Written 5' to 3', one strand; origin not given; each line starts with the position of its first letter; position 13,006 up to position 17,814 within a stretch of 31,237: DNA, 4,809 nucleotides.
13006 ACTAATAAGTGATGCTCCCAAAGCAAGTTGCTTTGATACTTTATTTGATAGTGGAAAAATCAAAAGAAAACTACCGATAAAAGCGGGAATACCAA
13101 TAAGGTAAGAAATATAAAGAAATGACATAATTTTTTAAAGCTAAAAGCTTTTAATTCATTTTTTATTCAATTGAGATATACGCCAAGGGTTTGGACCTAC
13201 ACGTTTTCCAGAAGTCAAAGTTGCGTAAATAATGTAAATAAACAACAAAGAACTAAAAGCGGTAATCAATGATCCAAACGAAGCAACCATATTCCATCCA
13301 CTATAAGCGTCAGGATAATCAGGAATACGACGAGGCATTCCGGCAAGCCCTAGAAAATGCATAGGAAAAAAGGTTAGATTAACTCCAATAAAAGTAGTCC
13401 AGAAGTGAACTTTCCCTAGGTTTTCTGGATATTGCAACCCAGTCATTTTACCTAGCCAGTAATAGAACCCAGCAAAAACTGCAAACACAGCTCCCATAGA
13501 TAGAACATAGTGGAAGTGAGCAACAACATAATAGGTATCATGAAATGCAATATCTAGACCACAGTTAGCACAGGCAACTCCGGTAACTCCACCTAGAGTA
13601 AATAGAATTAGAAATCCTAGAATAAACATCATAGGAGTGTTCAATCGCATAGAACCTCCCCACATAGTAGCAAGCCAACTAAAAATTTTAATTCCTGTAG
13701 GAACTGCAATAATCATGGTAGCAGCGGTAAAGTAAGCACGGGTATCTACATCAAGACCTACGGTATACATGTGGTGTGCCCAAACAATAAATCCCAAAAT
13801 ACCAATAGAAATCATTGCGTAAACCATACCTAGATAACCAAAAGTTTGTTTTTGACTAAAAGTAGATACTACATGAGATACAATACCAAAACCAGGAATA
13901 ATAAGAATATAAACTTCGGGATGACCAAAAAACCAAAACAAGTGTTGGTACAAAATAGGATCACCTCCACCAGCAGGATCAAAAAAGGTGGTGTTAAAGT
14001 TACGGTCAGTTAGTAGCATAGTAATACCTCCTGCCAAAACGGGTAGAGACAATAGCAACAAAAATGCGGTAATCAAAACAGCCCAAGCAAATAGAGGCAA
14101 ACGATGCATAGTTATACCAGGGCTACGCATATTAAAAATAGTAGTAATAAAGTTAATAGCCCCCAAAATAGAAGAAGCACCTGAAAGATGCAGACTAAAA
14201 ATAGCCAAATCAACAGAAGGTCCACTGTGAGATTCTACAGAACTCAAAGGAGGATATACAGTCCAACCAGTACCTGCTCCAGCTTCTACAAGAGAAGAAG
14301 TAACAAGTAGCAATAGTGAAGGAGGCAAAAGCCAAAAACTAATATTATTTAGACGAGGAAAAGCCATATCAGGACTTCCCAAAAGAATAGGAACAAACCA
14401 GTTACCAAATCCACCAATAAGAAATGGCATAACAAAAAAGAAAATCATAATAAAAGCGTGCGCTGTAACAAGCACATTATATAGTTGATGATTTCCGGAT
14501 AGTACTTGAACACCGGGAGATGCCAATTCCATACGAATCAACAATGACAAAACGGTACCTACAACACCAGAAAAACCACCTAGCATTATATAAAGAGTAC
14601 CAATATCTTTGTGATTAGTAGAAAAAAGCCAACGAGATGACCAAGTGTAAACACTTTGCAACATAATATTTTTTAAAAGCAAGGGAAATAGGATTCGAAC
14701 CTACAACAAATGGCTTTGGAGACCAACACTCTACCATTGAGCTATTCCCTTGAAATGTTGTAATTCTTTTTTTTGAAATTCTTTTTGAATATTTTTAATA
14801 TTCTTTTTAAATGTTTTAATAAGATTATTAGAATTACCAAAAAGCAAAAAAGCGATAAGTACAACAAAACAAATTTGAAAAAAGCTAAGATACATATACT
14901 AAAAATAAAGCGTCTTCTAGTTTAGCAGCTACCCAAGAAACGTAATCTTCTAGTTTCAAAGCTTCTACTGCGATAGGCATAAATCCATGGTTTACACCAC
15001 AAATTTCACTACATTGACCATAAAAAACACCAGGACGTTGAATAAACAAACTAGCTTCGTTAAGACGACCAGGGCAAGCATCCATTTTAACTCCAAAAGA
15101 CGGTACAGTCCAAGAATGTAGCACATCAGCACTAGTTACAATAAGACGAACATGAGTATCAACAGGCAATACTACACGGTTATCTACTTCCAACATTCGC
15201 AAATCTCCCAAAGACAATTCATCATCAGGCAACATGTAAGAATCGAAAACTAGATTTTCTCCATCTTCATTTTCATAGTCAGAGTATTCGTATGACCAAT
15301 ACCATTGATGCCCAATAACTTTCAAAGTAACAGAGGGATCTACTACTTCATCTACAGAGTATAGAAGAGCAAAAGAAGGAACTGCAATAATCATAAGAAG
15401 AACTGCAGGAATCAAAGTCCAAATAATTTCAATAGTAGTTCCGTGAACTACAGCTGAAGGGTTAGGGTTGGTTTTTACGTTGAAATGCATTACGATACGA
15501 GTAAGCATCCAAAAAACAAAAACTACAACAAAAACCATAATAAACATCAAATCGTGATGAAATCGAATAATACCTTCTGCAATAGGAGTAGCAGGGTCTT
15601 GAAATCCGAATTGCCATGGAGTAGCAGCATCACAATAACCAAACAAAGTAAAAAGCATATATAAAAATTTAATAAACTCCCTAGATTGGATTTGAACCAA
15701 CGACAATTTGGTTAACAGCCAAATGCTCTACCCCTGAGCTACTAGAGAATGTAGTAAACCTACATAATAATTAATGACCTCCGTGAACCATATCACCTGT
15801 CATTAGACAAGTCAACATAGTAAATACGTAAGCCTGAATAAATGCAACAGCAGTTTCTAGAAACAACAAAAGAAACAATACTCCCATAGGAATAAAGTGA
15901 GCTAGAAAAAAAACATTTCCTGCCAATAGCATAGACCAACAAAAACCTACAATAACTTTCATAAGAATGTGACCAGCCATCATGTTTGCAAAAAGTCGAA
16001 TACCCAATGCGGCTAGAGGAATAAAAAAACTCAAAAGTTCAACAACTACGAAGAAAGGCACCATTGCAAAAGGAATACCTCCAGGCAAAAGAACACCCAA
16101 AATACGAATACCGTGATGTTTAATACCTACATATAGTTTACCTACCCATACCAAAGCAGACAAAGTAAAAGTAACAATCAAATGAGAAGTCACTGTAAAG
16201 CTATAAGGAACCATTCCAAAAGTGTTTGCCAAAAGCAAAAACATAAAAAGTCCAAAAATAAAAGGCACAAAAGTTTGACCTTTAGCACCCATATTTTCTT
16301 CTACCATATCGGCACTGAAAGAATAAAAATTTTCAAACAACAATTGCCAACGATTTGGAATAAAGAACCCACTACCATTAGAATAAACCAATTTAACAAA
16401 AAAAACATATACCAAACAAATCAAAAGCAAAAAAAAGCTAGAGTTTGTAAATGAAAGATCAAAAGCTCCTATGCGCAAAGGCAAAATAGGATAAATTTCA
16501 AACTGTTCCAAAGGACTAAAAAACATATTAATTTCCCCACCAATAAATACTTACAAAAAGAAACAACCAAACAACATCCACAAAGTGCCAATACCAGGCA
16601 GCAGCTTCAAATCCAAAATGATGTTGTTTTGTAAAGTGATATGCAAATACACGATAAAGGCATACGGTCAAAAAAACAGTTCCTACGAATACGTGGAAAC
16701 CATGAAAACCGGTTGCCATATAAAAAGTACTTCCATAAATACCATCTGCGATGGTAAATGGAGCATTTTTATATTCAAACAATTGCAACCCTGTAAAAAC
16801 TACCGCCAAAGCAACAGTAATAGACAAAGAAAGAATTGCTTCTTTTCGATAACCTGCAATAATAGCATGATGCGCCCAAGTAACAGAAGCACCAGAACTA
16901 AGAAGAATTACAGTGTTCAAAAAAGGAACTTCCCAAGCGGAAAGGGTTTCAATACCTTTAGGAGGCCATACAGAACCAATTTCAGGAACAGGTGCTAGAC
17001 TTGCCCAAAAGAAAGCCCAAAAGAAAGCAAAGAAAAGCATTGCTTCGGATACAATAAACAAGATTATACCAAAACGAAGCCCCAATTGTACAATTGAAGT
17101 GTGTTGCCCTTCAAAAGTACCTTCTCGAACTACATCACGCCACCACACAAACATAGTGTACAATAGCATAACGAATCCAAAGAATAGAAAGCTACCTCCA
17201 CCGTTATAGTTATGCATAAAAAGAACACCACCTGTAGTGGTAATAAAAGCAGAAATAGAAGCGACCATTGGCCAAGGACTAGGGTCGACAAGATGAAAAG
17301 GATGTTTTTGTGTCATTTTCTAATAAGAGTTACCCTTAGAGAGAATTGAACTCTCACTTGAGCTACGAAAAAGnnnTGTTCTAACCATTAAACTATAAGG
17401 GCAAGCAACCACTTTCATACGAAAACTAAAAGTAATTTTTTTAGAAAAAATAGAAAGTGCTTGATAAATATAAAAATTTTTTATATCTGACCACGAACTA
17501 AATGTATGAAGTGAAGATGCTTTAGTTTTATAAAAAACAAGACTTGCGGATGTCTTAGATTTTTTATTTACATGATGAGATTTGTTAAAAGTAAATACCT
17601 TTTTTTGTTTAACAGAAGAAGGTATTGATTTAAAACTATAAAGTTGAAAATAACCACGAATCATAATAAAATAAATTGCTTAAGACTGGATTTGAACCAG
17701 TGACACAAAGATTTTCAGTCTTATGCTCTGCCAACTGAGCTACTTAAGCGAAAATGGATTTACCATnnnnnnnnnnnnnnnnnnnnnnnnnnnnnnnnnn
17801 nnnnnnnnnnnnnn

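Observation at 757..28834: TTA is a stop (or unassigned) codon, not leucine; 14 of 34 genes terminate on it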

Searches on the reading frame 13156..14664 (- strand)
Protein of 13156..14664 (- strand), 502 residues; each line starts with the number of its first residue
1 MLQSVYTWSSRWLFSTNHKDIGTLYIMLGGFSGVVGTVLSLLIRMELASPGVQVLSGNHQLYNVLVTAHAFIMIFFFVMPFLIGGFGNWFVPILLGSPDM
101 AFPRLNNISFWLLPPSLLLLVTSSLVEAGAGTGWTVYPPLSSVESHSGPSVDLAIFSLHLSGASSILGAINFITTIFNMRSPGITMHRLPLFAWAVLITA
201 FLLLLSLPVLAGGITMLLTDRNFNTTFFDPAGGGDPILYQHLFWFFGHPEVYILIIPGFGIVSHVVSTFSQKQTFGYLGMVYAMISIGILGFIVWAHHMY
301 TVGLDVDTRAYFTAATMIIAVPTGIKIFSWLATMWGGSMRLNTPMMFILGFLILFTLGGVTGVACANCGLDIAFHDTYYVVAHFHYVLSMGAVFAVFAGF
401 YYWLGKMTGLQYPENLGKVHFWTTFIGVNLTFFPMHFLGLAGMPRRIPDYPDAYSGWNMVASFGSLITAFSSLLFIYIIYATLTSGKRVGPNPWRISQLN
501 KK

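Call 9: find_encoding_contigs(protein=window:13156-14664:-, flank=10000, max_places=6)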
Protein window:13156-14664:- (502 aa): 14 contigs read that carry it; 6 places shown.
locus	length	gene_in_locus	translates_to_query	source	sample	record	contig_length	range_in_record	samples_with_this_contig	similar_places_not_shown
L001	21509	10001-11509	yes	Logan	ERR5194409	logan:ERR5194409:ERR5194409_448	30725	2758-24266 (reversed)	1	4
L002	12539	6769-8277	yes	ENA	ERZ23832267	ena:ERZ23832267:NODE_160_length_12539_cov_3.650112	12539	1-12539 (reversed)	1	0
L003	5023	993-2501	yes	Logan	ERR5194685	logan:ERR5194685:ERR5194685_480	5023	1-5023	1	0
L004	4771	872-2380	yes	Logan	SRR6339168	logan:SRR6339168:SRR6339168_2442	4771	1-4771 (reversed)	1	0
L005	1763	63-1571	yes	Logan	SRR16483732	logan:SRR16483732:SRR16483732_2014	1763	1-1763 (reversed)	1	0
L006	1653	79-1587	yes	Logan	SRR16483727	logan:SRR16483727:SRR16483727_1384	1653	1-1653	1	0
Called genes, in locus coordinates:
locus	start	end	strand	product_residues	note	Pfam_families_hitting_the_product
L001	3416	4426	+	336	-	PF00318:Ribosomal_S2 (faint)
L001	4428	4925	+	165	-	PF01479:S4 (weak)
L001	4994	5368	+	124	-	PF00410:Ribosomal_S8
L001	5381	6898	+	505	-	PF00361:Proton_antipo_M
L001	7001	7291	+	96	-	-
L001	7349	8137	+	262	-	PF00510:COX3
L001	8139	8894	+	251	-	PF00119:ATP-synt_A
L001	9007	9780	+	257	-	PF02790:COX2_TM, PF00116:COX2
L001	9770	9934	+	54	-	-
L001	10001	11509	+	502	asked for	PF00115:COX1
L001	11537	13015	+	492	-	PF00361:Proton_antipo_M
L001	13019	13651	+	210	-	PF13510:Fer2_4, PF10588:NADH-G_4Fe-4S_3, PF22117:Fer4_Nqo3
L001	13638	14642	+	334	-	PF00146:NADHdh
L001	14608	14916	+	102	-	PF00420:Oxidored_q2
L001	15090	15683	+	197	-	PF00329:Complex1_30kDa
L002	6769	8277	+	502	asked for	PF00115:COX1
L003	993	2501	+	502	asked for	PF00115:COX1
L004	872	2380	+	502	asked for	PF00115:COX1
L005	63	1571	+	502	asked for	PF00115:COX1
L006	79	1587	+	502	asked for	PF00115:COX1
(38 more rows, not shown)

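Call 16: find_related_loci(query=window:13159-14664:-, collection=metagenome_contigs, flank=10000)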
Query window:13159-14664:- (502 aa) in metagenome_contigs; peptide patterns used: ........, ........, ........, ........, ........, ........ (x = any residue, [..] = any of these).
600 stretches matched a pattern (row limit reached: there are more); 599 encode a relative of the query (tblastn E <= 1e-3); the best 80 are kept; 80 distinct loci.
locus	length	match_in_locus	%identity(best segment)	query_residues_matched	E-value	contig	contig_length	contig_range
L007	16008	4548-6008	81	3-489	0e+0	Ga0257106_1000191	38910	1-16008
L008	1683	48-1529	78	5-498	0e+0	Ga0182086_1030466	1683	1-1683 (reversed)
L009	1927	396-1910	80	3-501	0e+0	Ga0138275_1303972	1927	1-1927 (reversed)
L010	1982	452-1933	80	9-502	0e+0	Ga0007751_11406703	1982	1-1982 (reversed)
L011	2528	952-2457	78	3-502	0e+0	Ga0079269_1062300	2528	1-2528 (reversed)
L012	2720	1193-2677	79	1-494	0e+0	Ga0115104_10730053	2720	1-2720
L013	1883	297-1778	79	9-502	0e+0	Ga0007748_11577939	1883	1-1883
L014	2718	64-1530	80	9-497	0e+0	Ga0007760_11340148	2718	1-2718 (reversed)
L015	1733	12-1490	80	1-493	0e+0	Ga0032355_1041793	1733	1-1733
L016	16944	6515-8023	77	1-502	0e+0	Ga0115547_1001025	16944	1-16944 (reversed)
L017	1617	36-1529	76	3-499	0e+0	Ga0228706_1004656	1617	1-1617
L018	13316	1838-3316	78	10-502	0e+0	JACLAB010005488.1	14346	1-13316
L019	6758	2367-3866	75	2-502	0e+0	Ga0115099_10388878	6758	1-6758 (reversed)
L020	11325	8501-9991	79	6-502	0e+0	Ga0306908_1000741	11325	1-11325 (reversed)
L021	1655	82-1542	78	2-488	0e+0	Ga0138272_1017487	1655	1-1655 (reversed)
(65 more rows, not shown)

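Call 17: find_homologous_proteins(query=window:13159-14664:-, max_evalue=1e-100)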
Query window:13159-14664:- (502 aa): 8000 proteins with E <= 1e-100 among 8000 candidates; the best 120 are listed.
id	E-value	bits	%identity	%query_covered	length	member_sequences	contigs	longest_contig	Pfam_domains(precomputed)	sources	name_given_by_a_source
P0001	0.0e+0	1213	-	-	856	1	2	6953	PF00115.26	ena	-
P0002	0.0e+0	1125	100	100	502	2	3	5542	PF00115.26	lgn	-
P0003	0.0e+0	1042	89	100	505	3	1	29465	PF00115.26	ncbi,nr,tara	ncbi:MAG: cytochrome c oxidase subunit I [Phycisphaerae bacterium]|nr:cytochrome c oxidase subunit I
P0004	1.8e-298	1009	87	99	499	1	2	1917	PF00115.26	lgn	-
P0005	2.2e-296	1002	86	100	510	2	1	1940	PF00115.26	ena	-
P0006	2.3e-295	999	86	99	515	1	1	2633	PF00115.26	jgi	-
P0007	8.5e-295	997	86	99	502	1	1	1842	PF00115.26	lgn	-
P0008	1.9e-294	996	87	98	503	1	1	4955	PF00115.26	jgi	jgi:cytochrome c oxidase subunit I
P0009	2.4e-293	992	85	99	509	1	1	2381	PF00115.26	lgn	-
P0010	3.3e-293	992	85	100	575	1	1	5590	PF00115.26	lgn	-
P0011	3.8e-293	991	86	99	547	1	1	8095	PF00115.26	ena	-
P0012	2.1e-292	989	85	99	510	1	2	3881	PF00115.26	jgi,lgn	-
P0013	4.5e-292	988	87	98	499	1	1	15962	PF00115.26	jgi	jgi:cytochrome c oxidase subunit I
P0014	5.2e-290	981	84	99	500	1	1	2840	PF00115.26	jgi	jgi:cytochrome c oxidase subunit I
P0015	1.0e-289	980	85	97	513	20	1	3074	PF00115.26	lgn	-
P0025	7.6e-286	967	83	98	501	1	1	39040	PF00115.26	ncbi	-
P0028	2.9e-283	959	84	99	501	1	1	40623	PF00115.26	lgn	-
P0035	6.3e-281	951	84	98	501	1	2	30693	PF00115.26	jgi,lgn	-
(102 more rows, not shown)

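Call 19: find_encoding_contigs(protein=P0003, flank=10000, max_places=1)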
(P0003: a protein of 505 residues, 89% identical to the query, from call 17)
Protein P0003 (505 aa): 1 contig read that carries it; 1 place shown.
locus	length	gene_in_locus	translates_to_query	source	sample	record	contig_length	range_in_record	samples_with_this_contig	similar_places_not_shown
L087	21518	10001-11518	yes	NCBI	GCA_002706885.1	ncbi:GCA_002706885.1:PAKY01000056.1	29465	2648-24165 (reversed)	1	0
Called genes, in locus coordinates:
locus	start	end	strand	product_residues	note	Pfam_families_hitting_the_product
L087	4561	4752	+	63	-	-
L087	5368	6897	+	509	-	PF00361:Proton_antipo_M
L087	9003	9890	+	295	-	PF02790:COX2_TM, PF00116:COX2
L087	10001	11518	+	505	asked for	PF00115:COX1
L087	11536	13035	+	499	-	PF00361:Proton_antipo_M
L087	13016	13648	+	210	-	PF13510:Fer2_4, PF10588:NADH-G_4Fe-4S_3, PF22117:Fer4_Nqo3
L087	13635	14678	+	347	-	PF00146:NADHdh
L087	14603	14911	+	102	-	PF00420:Oxidored_q2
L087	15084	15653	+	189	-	PF00329:Complex1_30kDa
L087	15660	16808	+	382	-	PF00033:Cytochrome_B, PF13631:Cytochrom_B_N_2, PF00032:Cytochrom_B_C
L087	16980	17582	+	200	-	PF00499:Oxidored_q3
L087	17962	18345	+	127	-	PF00164:Ribosom_S12_S23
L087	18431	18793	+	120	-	PF00507:Oxidored_q4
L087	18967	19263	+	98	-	PF00137:ATP-synt_C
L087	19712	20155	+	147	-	PF00238:Ribosomal_L14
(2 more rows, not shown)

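Call 20: find_encoding_contigs(protein=P0013, flank=10000, max_places=1)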
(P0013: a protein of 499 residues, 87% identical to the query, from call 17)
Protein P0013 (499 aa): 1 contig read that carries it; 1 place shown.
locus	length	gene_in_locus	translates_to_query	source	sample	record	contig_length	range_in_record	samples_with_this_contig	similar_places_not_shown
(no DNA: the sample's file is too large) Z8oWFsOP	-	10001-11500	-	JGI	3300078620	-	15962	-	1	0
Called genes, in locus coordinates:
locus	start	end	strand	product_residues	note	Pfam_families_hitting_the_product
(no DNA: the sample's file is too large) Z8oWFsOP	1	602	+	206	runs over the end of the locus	PF00111:Fer2 (weak), PF13510:Fer2_4, PF10588:NADH-G_4Fe-4S_3, PF22117:Fer4_Nqo3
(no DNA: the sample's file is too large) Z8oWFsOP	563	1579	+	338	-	PF00146:NADHdh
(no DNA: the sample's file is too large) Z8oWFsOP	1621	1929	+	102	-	PF00420:Oxidored_q2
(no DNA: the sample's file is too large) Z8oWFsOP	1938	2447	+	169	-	PF00329:Complex1_30kDa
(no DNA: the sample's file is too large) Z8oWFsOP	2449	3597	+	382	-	PF00033:Cytochrome_B, PF13631:Cytochrom_B_N_2, PF00032:Cytochrom_B_C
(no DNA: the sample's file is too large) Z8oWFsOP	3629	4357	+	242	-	PF00499:Oxidored_q3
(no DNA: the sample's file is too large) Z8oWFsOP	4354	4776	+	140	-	PF00177:Ribosomal_S7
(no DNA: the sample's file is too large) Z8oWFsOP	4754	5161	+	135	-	PF00164:Ribosom_S12_S23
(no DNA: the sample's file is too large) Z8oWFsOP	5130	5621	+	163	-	PF00507:Oxidored_q4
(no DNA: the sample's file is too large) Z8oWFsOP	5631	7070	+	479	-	PF00361:Proton_antipo_M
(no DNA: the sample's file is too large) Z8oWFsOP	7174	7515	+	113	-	-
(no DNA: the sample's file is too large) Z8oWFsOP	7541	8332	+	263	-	PF00510:COX3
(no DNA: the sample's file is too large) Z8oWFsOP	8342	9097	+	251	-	PF00119:ATP-synt_A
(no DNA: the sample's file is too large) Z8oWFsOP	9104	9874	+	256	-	PF02790:COX2_TM, PF00116:COX2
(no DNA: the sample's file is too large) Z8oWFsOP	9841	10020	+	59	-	-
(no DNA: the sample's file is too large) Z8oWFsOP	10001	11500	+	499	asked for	PF00115:COX1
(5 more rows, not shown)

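Call 21: find_encoding_contigs(protein=P0035, flank=10000, max_places=1)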
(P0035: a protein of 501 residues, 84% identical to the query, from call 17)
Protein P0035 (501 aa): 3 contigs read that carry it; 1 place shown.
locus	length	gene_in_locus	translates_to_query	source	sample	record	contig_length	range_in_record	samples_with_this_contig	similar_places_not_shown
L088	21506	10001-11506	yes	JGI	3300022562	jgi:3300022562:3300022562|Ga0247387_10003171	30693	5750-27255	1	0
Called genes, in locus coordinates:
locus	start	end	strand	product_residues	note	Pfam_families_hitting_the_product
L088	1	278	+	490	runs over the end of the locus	PF00361:Proton_antipo_M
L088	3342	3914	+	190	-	PF00329:Complex1_30kDa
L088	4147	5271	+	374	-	PF00033:Cytochrome_B, PF13631:Cytochrom_B_N_2, PF00032:Cytochrom_B_C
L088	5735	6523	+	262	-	PF00510:COX3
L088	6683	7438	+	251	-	PF00119:ATP-synt_A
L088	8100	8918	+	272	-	PF02790:COX2_TM, PF00116:COX2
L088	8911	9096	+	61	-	-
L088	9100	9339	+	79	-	PF02416:TatA_B_E (weak)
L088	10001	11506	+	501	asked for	PF00115:COX1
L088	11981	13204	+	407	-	PF00346:Complex1_49kDa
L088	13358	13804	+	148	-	-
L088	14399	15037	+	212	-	PF00499:Oxidored_q3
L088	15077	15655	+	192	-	PF00177:Ribosomal_S7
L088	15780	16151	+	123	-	PF00164:Ribosom_S12_S23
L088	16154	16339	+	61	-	-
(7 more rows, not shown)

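Call 22: find_encoding_contigs(protein=P0028, flank=10000, max_places=1)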
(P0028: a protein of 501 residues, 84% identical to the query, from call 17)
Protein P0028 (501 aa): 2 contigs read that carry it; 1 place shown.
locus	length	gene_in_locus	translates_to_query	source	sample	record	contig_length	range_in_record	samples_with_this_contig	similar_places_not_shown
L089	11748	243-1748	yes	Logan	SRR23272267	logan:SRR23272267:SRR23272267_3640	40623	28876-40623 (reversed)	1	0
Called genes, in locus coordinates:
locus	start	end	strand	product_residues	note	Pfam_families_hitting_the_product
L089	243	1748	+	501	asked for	PF00115:COX1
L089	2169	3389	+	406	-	PF00346:Complex1_49kDa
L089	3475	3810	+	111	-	-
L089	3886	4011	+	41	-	-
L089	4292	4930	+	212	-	PF00499:Oxidored_q3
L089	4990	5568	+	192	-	PF00177:Ribosomal_S7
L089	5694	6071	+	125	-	PF00164:Ribosom_S12_S23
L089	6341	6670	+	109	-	-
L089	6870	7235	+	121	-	PF00238:Ribosomal_L14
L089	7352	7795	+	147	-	-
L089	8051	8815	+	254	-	PF00902:TatC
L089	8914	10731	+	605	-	PF00111:Fer2 (weak), PF13510:Fer2_4, PF10588:NADH-G_4Fe-4S_3, PF22117:Fer4_Nqo3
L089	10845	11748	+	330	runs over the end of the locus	PF00146:NADHdh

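Call 23: find_encoding_contigs(protein=P0025, flank=10000, max_places=1)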
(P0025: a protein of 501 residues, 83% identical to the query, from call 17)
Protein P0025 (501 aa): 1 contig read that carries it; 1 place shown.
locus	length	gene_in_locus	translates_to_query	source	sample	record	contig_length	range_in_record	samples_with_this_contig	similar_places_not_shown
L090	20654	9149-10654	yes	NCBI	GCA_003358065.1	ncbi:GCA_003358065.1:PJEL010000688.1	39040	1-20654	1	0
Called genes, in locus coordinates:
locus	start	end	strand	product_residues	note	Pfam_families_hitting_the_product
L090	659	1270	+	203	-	PF00499:Oxidored_q3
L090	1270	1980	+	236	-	PF00177:Ribosomal_S7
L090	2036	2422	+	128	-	PF00164:Ribosom_S12_S23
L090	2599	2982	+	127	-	PF00253:Ribosomal_S14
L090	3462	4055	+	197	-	PF00329:Complex1_30kDa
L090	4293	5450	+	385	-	PF00033:Cytochrome_B, PF13631:Cytochrom_B_N_2, PF00032:Cytochrom_B_C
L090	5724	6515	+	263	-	PF00510:COX3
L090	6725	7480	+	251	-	PF00119:ATP-synt_A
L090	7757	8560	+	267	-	PF02790:COX2_TM, PF00116:COX2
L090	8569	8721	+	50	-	-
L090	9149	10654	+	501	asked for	PF00115:COX1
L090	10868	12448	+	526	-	PF00361:Proton_antipo_M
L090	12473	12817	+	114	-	-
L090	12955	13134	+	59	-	-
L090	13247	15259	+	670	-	PF00662:Proton_antipo_N, PF00361:Proton_antipo_M, PF06455:NADH5_C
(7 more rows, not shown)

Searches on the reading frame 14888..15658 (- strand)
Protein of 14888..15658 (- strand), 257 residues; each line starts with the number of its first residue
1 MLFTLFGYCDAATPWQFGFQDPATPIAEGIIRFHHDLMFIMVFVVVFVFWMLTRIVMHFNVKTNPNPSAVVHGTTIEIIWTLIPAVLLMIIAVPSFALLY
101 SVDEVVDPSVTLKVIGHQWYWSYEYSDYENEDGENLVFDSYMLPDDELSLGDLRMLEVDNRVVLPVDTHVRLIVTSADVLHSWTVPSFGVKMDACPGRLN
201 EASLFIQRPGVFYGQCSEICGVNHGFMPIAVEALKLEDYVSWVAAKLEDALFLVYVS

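Call 14: search_protein_families(library=ncbifam, proteins=[window:14888-15658:-], max_evalue=0.01)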
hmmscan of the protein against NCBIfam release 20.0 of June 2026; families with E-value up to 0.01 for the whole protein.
window:14888-15658:- (257 aa): 6 families
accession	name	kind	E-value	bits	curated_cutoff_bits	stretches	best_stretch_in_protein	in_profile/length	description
TIGR02866.1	CoxB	equivalog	4.4e-54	183.1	147.7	1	22-243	1-201/202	cytochrome c oxidase subunit II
NF050117.1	aa3_CtaC_Actin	exception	1.1e-36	126.3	250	1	8-243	16-242/244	aa3-type cytochrome oxidase subunit II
TIGR01432.1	QOXA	equivalog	2.5e-18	66.2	240.95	2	21-131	20-137/227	cytochrome aa3 quinol oxidase subunit II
TIGR01433.1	CyoA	equivalog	3.2e-12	46.3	266.2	1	160-244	139-223/226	ubiquinol oxidase subunit II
NF007816.0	PRK10525.1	equivalog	3.4e-07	29.7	511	1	160-244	151-236/318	cytochrome o ubiquinol oxidase subunit II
TIGR04244.1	nitrous_NosZ_RR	equivalog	0.0013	17.3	625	1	174-224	563-617/627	TAT-dependent nitrous-oxide reductase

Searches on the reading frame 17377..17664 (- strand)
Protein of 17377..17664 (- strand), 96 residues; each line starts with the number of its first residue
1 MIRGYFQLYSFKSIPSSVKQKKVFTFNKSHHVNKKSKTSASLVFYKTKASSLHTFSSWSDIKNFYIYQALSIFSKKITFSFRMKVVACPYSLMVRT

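Call 14: search_protein_families(library=ncbifam, proteins=[window:17377-17664:-], max_evalue=0.01)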
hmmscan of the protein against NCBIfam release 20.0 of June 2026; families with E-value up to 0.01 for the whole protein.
window:17377-17664:- (96 aa): 0 families

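Call 58: search_protein_families(library=pfam, proteins=[window:17392-17664:-], max_evalue=1)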
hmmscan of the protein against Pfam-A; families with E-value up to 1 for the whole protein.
window:17392-17664:- (91 aa): 2 families
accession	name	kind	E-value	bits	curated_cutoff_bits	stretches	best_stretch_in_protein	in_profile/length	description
PF10568.15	Tom37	-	0.035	14.9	25.1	1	7-81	41-115/124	Outer mitochondrial membrane transport complex protein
PF02868.21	Peptidase_M4_C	-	0.13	12.6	24.4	1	16-75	87-148/165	Thermolysin metallopeptidase, alpha-helical domain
